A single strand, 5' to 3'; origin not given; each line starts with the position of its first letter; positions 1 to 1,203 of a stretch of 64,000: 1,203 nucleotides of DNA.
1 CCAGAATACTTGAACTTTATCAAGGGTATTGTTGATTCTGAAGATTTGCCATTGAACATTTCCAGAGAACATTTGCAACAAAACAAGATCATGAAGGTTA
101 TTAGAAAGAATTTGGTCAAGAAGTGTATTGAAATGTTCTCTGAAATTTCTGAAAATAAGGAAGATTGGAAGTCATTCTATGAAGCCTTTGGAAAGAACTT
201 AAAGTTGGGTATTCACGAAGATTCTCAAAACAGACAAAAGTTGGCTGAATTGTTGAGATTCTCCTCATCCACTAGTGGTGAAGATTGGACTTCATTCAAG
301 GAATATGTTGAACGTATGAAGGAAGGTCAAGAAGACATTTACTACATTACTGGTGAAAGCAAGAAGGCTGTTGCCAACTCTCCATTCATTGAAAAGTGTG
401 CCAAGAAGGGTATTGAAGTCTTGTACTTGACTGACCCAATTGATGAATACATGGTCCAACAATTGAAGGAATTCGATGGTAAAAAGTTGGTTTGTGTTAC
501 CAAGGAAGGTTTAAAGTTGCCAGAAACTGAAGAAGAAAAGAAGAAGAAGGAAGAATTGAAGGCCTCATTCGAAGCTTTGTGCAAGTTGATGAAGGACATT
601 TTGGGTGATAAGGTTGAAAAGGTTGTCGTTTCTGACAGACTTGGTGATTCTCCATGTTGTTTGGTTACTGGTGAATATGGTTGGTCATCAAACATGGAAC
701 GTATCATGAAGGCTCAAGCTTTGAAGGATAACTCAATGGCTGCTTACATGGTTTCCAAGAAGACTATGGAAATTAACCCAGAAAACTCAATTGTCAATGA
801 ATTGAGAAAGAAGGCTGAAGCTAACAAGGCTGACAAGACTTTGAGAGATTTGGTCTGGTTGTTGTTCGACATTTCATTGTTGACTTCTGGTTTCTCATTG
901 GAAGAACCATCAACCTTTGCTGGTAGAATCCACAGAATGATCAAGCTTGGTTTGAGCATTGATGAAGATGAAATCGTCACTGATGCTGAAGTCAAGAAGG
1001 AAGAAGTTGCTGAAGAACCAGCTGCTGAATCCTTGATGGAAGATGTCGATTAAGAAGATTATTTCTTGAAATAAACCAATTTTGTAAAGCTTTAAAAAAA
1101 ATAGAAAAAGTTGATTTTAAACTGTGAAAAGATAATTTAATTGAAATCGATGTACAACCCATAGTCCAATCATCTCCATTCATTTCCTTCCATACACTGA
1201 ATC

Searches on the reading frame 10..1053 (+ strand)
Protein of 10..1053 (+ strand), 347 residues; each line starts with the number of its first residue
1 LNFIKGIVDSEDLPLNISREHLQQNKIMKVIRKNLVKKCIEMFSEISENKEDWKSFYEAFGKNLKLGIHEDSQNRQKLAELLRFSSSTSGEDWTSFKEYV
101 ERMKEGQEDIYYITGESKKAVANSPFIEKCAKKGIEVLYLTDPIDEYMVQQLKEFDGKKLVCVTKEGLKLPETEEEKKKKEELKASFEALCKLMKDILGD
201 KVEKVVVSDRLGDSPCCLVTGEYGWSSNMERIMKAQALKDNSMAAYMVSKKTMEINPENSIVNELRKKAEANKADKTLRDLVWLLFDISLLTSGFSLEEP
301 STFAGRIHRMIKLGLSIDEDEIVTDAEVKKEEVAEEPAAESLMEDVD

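Call 9: search_protein_families(library=pfam, proteins=[window:10-1053:+])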
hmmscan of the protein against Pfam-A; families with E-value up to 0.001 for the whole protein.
window:10-1053:+ (347 aa): 1 family
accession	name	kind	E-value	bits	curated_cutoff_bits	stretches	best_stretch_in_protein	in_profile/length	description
PF00183.23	HSP90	-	1.3e-158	529.6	24.4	1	1-338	176-513/518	Hsp90 protein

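Call 10: find_homologous_proteins(query=window:10-1053:+, max_evalue=1e-50)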
Query window:10-1053:+ (347 aa): 7993 proteins with E <= 1e-50 among 8000 candidates; the best 120 are listed.
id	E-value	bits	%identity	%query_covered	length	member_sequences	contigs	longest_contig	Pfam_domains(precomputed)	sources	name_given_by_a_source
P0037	1.4e-177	608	70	86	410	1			PF00183.24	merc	-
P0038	1.1e-174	599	68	100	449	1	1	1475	PF00183.24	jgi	jgi:molecular chaperone HtpG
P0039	4.4e-165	567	70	96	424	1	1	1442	PF00183.24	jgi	jgi:molecular chaperone HtpG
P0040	6.7e-165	567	75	100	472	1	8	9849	PF00183.24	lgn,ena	-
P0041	3.1e-164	564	73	100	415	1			PF00183.24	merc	-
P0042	6.1e-164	563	78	91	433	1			PF00183.24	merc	-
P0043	1.2e-162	559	77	91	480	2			PF00183.24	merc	-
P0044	1.9e-162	559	77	91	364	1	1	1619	PF00183.24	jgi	jgi:molecular chaperone HtpG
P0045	4.9e-162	557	71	100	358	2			PF00183.24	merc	-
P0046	6.4e-162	557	74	100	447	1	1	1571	PF00183.24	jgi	-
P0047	6.4e-162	557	76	91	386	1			PF00183.24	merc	-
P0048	7.9e-162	557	77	92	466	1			PF00183.24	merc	-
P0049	9.9e-162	556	78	91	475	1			PF00183.24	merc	-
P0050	1.2e-161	556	74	100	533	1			PF00183.24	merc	-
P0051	1.3e-161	556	74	100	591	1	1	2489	PF00183.24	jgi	-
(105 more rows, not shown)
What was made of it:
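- Tried and rejected: An HSP90 search to place the organism was uninformative (best 78% identity, call 10).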
